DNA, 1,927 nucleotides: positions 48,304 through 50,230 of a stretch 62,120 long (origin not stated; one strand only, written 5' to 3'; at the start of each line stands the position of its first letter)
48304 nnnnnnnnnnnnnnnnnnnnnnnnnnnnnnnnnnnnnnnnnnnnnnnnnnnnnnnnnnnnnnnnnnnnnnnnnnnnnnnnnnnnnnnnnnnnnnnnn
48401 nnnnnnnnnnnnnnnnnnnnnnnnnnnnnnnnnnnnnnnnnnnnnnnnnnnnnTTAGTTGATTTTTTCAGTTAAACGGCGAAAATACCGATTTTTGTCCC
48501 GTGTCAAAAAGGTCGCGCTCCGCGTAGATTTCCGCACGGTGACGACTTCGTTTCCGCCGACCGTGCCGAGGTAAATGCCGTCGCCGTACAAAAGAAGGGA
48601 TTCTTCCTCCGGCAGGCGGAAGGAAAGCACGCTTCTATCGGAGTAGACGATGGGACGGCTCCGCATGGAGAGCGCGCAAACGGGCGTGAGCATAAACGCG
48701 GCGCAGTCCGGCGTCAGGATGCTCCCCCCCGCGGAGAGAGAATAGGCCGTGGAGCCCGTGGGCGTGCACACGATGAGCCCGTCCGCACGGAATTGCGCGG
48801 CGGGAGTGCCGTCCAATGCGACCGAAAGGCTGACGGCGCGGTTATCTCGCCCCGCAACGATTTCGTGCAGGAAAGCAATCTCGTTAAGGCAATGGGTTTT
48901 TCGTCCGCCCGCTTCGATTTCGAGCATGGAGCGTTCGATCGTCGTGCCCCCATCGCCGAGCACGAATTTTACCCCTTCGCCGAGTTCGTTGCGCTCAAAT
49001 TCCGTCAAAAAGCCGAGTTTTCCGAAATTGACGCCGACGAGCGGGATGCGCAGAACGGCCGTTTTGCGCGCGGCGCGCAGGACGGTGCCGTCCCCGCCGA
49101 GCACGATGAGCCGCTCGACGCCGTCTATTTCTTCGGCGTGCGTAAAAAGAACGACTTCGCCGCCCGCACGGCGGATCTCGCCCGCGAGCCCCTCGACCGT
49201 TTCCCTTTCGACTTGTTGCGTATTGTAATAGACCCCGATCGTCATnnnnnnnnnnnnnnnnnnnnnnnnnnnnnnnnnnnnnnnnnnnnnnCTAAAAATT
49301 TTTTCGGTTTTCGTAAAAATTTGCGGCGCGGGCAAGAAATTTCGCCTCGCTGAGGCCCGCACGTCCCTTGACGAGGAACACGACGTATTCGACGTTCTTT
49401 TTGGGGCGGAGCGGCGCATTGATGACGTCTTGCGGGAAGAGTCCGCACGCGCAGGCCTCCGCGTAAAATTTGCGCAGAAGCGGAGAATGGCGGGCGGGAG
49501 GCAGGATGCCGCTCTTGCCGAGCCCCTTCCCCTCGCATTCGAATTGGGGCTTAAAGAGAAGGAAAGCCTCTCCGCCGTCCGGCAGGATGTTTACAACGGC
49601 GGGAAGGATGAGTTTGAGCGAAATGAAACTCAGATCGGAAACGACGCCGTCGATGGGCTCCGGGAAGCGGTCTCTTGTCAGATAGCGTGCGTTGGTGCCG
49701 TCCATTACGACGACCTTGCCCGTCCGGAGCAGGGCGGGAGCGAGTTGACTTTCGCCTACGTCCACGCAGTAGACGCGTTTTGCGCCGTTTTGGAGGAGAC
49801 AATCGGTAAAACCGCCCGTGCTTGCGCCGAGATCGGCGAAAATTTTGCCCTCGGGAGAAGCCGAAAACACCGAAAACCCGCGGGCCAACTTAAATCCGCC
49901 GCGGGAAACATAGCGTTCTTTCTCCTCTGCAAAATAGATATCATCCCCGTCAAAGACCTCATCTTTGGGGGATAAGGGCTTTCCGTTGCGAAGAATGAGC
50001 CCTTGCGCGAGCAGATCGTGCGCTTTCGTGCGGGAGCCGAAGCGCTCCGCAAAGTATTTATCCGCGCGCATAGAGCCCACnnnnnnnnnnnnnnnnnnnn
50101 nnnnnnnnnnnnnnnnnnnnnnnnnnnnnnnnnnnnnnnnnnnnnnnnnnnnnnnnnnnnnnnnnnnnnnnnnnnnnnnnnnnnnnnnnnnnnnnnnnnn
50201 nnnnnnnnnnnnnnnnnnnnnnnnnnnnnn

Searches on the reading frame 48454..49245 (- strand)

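Call 51: search_protein_families(library=pfam, proteins=[window:48454-49245:-], max_evalue=0.00001)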
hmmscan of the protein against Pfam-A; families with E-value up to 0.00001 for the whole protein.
window:48454-49245:- (263 aa): 2 families
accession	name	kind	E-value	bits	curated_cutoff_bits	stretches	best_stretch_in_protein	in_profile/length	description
PF20143.4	NAD_kinase_C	-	2e-28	99.1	23.7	1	129-246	6-123/126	ATP-NAD kinase C-terminal domain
PF01513.26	NAD_kinase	-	2.9e-15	57.2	25.5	1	31-90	61-120/130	ATP-NAD kinase N-terminal domain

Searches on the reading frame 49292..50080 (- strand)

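Call 12: search_protein_families(library=ncbifam, proteins=[window:49292-50080:-])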
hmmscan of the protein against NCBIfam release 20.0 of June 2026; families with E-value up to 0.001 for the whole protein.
window:49292-50080:- (262 aa): 3 families
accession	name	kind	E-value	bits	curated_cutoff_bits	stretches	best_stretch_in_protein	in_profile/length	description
TIGR00478.1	tly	subfamily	6.3e-43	146.7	185.8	1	14-225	12-221/228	TlyA family rRNA (cytidine-2'-O)-methyltransferase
NF049952.1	23rRNACMtaseTlyA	equivalog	5.6e-37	127.5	250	1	4-183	1-178/236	23S rRNA (cytidine-2'-O)-methyltransferase TlyA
TIGR00438.1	rrmJ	equivalog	0.0003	20.4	300.15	1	48-110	3-67/188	23S rRNA (uridine(2552)-2'-O)-methyltransferase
